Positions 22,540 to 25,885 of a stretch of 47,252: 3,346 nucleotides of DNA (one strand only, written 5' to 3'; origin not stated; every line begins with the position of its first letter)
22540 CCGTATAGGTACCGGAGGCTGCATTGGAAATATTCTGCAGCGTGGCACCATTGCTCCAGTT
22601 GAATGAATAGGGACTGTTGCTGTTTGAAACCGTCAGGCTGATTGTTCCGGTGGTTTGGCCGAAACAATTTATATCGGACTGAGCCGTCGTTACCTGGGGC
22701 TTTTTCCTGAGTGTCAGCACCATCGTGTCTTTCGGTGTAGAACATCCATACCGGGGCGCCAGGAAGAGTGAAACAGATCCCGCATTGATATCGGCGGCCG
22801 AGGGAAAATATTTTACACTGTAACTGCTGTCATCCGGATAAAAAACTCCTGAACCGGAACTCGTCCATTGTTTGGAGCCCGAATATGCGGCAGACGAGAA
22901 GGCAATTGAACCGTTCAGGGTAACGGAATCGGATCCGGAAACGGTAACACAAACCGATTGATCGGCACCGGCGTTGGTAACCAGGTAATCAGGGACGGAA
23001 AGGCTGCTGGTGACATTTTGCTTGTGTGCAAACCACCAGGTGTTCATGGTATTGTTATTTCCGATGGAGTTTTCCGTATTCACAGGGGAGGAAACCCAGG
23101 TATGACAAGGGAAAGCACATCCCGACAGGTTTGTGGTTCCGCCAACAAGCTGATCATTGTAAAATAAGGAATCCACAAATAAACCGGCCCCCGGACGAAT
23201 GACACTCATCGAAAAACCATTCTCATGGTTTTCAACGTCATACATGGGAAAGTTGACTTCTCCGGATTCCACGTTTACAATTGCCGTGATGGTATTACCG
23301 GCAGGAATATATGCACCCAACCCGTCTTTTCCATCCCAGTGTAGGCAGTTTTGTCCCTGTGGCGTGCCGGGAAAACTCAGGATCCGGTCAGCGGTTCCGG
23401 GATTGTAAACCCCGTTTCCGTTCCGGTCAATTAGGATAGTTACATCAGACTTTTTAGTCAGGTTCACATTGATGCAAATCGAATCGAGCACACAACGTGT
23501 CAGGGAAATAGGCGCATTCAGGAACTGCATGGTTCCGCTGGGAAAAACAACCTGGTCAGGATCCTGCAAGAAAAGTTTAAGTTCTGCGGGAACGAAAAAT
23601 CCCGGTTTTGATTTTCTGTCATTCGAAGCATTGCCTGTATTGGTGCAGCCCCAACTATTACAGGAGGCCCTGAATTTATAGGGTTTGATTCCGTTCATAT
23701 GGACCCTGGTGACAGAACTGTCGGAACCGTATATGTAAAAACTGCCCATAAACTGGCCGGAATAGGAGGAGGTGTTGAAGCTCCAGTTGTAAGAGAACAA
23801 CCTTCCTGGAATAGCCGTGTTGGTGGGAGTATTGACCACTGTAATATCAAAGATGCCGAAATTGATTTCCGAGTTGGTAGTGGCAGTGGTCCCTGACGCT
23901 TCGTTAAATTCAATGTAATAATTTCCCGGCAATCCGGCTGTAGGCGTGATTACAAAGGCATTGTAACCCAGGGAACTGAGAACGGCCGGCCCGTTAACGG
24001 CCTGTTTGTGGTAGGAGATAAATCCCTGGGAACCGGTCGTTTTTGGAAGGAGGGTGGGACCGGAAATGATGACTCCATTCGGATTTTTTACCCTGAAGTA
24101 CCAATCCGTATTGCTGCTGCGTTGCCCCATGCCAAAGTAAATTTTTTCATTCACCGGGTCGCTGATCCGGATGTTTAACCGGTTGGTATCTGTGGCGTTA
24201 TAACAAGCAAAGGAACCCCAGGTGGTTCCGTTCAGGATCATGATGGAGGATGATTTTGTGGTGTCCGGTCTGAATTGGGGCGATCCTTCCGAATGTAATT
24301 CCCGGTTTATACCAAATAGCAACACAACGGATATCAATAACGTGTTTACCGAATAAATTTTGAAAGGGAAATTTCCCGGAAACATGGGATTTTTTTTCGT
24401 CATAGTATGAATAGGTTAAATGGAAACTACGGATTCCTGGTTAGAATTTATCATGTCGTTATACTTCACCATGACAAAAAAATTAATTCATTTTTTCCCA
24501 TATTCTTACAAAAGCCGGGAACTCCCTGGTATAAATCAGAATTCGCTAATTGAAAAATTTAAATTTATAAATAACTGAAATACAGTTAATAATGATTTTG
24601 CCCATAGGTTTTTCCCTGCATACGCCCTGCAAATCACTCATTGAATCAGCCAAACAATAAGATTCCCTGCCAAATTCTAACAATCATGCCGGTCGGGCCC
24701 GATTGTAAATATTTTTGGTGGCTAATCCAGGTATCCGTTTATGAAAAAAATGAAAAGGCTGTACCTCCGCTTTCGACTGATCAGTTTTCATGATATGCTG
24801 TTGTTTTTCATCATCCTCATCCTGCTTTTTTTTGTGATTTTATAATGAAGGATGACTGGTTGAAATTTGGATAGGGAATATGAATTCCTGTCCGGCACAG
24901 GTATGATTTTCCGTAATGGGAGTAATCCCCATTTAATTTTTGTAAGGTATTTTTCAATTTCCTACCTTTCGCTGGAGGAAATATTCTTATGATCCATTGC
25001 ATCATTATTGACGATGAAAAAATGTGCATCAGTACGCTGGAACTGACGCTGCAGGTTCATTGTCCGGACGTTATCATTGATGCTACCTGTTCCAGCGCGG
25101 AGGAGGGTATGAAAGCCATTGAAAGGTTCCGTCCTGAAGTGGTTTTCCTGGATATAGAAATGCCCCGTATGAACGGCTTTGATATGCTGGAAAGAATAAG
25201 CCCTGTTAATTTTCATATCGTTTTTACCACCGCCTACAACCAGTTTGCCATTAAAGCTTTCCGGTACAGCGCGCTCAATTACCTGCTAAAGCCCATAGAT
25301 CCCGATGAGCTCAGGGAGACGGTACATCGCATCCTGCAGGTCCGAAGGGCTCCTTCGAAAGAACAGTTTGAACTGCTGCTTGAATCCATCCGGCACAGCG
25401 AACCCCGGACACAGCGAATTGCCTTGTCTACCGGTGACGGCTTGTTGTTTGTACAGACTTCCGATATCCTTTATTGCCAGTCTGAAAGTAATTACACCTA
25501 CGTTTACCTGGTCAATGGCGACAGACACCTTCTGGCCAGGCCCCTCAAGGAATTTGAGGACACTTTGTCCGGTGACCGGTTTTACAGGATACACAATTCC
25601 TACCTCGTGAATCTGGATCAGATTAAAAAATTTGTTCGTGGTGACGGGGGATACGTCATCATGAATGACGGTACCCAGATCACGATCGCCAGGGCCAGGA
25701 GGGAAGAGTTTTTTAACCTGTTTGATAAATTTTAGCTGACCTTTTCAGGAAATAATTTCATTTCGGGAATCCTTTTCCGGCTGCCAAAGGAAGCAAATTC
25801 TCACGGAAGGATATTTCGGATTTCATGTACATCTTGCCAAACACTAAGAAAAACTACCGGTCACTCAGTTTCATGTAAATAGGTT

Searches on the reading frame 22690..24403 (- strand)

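Call 27: find_homologous_proteins(query=window:22690-24403:-)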
Query window:22690-24403:- (571 aa): 44 proteins with E <= 0.001 among 8000 candidates.
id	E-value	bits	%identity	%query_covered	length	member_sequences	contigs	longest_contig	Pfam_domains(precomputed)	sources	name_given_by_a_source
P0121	1.4e-227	775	61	95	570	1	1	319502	-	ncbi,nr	ncbi:MAG: hypothetical protein IPP71_22560 [Bacteroidetes bacterium]|nr:hypothetical protein [Bacter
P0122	4.3e-155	536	63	66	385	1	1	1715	-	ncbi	ncbi:MAG: hypothetical protein ABI855_19430, partial [Bacteroidota bacterium]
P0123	2.2e-129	451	59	61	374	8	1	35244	-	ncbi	ncbi:MAG: hypothetical protein R2847_08925 [Bacteroidia bacterium]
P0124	1.0e-87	313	39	86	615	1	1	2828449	PF19408.6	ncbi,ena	-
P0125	7.1e-85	304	36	95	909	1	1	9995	PF00801.27,PF13585.13,PF18911.7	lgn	-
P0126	5.3e-75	271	35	92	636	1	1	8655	PF13573.13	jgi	-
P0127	4.0e-69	252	35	83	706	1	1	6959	PF13573.13,PF13585.13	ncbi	-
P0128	6.5e-68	248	35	84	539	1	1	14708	-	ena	-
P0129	3.0e-64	236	34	78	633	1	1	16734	PF18962.8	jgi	jgi:hypothetical protein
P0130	1.5e-62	230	36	75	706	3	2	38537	PF19408.6,PF13585.13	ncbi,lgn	-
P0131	1.5e-61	227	32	97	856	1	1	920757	PF13573.13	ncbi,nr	ncbi:MAG: SprB repeat-containing protein, partial [Bacteroidetes bacterium]|nr:SprB repeat-containin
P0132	4.1e-59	219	45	17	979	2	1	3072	PF00801.27,PF13585.13,PF18911.7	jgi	jgi:gliding motility-associated-like protein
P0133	6.7e-59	218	56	30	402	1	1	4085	PF13573.13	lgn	-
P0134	1.6e-58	217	33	78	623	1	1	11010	PF18962.8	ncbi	-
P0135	1.7e-56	210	33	80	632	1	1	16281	-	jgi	jgi:hypothetical protein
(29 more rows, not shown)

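Call 28: find_encoding_contigs(protein=P0121, flank=10000, max_places=3)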
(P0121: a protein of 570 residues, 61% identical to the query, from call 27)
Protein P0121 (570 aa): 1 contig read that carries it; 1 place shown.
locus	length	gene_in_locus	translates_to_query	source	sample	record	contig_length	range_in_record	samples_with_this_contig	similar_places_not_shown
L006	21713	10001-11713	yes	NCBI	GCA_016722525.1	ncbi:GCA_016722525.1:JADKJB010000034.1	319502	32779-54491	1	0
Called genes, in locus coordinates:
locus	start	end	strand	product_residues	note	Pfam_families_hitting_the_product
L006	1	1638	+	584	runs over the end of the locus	PF00091:Tubulin, PF12327:FtsZ_C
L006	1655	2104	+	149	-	PF09424:YqeY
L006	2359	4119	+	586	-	PF13573:SprB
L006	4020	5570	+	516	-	PF17957:Big_7 (faint), PF16967:TcfC (faint), PF18962:Por_Secre_tail (faint), PF25942:Ig_halo (faint), PF13573:SprB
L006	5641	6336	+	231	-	PF13585:CHU_C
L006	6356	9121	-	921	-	PF18962:Por_Secre_tail (weak)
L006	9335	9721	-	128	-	-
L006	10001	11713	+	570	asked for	-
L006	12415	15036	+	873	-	PF04862:DUF642 (faint), PF06832:BiPBP_C (faint), PF13573:SprB, PF16967:TcfC (faint), PF18962:Por_Secre_tail (faint), PF28587:DUF8441 (faint), PF13573:SprB, PF13573:SprB, +1 more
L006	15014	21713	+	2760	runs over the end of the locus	PF06832:BiPBP_C (faint), PF09940:DUF2172 (faint), PF13573:SprB, PF16967:TcfC (faint), PF18962:Por_Secre_tail (faint), PF25942:Ig_halo (faint), PF13573:SprB, PF13585:CHU_C, +1 more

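Call 29: find_encoding_contigs(protein=P0123, flank=10000, max_places=3)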
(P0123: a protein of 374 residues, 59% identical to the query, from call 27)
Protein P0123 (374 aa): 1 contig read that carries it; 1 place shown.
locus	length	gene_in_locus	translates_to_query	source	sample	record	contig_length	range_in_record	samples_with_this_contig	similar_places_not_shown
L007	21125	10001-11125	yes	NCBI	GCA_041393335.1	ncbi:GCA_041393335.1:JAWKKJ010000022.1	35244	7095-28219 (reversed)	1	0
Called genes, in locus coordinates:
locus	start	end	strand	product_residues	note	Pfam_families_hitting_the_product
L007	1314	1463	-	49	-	-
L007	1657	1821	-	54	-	-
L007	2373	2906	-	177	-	PF18942:DUF5689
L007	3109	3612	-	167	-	PF18942:DUF5689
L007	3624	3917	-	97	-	PF18942:DUF5689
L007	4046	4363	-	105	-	PF18942:DUF5689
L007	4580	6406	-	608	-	-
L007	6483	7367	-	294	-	PF13620:CarboxypepD_reg, PF13715:CarbopepD_reg_2, PF09430:EMC7_beta-sandw (weak)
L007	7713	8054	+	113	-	PF04342:DMT_6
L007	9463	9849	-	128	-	-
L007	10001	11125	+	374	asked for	-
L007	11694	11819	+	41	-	-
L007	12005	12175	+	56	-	-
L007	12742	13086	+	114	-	PF13573:SprB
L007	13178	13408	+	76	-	-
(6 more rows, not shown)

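Call 32: search_protein_families(library=pfam, proteins=[window:22690-24403:-], max_evalue=1)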
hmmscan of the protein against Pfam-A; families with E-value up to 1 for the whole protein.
window:22690-24403:- (571 aa): 0 families

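Call 55: predict_structure(alignment_id=A2)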
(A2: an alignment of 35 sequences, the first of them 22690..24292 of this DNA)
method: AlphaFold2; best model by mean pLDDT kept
length: 534 residues; sequences in the alignment: 35
mean_pLDDT: 86.7   pTM: 0.78
mean pLDDT of the five models: 86.7, 81.2, 78.9, 78.7, 76.1
residues with pLDDT >= 90: 299; 70-90: 179; 50-70: 36; < 50: 20
segments of 3 or more residues with pLDDT < 50: 387-395, 401-410
pLDDT, mean of each block of 10 residues (from residue 1): 86 91 85 95 98 95 95 97 94 95 97 97 97 83 94 98 97 88 94 92 88 92 88 94 97 87 86 92 94 92 93 94 92 92 92 75 80 72 58 47 43 81 90 84 83 77 67 81 85 87 90 74 87 68
secondary structure, 60 per line:
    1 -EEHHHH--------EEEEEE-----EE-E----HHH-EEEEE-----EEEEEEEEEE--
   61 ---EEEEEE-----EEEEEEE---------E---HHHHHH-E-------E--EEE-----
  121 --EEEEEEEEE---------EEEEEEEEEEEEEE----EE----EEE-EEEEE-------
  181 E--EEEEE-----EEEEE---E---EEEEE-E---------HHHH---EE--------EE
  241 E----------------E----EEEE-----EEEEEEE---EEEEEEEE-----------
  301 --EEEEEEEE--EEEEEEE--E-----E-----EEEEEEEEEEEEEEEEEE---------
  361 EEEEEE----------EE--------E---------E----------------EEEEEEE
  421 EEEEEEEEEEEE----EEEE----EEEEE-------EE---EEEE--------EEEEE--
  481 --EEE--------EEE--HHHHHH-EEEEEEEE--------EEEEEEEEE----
elements in order: H4-7 E16-21 E39-43 E49-58 E64-69 E75-81 H95-100 E113-115 E123-131 E141-154 E165-167 E169-173 E184-188 E194-198 E206-210 H222-225 E239-241 E263-266 E272-278 E282-289 E303-310 E313-319 E334-351 E361-366 E414-432 E437-440 E445-449 E462-465 E474-478 E483-485 E494-496 H499-504 E506-513 E522-530

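Call 57: fold_search(model_id=the predicted structure, library=pdb)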
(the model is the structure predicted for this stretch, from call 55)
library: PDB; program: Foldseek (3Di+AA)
matches with E <= 10: 1689; with E <= 0.001: 6
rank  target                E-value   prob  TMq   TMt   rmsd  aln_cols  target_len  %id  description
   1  8oq3_A                2.4e-04  0.28  0.13  0.05  34.2       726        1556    9  Structure of methylamine treated human complement C3 (released 2024-02-21)
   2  7q60                  3.5e-04  0.28  0.11  0.05  35.2       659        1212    8  Structure of TEV cleaved A2ML1 (A2ML1-TE) (released 2022-04-20)
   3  7q62_A                4.1e-04  0.72  0.16  0.08  27.7       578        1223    8  Structure of TEV cleaved A2ML1 dimer (A2ML1-TT dimer) (released 2022-04-20)
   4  3prx_A                5.9e-04  0.25  0.12  0.05  24.1       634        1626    8  Structure of Complement C5 in Complex with CVF and SSL7 (released 2011-01-19)
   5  4fmf_C                9.1e-04  0.82  0.13  0.22  30.1       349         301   10  Crystal structure of human nectin-1 full ectodomain (D1-D3) (released 2012-08-22)
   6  4fqp_A                9.6e-04  0.85  0.13  0.22  28.5       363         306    7  Crystal structure of human Nectin-like 5 full ectodomain (D1-D3) (released 2012-08-22)
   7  9g8h_A                1.0e-03  0.13  0.10  0.09  28.8       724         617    9  Crystal structure of a galactose oxidase in complex with galactose (released 2025-08-06)
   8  7p4l_B                1.2e-03  0.13  0.09  0.10  32.8       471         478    9  Crystal structure of the trimeric ectodomain of archaeal Fusexin1 (Fsx1) (released 2022-07-13)
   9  8b0f_A                1.3e-03  0.23  0.12  0.06  34.5       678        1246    8  CryoEM structure of C5b8-CD59 (released 2023-02-22)
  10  3pvm_A                1.5e-03  0.20  0.12  0.05  24.7       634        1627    7  Structure of Complement C5 in Complex with CVF (released 2011-01-19)
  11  7nyc_A                1.5e-03  0.15  0.11  0.04  33.7       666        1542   10  cryoEM structure of 3C9-sMAC (released 2021-10-06)
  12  3ubh                  2.0e-03  0.57  0.15  0.19  30.2       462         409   10  Crystal structure of Drosophila N-cadherin EC1-4 (released 2011-12-21)
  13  5w1d                  2.0e-03  0.41  0.13  0.17  38.5       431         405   10  Crystal Structure of Mouse Protocadherin-15 EC4-7 (released 2018-06-06)
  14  4fom_A                2.1e-03  0.41  0.12  0.19  28.4       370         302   10  Crystal structure of human nectin-3 full ectodomain (D1-D3) (released 2012-08-22)
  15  7ol4_C                2.1e-03  0.21  0.14  0.13  28.1       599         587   10  Mouse contactin-1 neurofascin-155 immunoglobulin domains adhesion complex (released 2022-12-14)
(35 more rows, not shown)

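Call 80: search_protein_families(library=ncbifam, proteins=[window:22690-24403:-], max_evalue=0.1)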
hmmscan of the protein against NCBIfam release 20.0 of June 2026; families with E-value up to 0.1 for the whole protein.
window:22690-24403:- (571 aa): 0 families
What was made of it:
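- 22667..24403 (-): head2: N-terminal module of g2 (aa 1-579), unrelated to head1. No Pfam or NCBIfam hit (calls 32, 80).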

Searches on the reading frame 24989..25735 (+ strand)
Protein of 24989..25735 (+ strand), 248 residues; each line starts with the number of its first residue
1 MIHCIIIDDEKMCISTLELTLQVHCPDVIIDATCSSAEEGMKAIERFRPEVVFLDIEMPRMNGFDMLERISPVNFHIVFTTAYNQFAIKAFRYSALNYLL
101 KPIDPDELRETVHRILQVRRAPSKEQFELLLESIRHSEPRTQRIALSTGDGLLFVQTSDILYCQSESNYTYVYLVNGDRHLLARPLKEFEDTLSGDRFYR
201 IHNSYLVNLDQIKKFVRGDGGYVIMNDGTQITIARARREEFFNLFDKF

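Call 4: search_protein_families(library=pfam, proteins=[window:24989-25735:+])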
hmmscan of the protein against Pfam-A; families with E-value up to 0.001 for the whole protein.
window:24989-25735:+ (248 aa): 2 families
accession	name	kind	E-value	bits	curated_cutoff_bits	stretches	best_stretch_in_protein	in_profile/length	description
PF04397.21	LytTR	-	9.1e-20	71.1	22.6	1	151-245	2-97/98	LytTr DNA-binding domain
PF00072.30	Response_reg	-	1.9e-19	70.3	30.2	1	5-112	2-110/111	Response regulator receiver domain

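Call 59: find_encoding_contigs(protein=window:24989-25735:+, flank=10000, max_places=10)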
Protein window:24989-25735:+ (248 aa): no gene with exactly this product is on record in the collection.
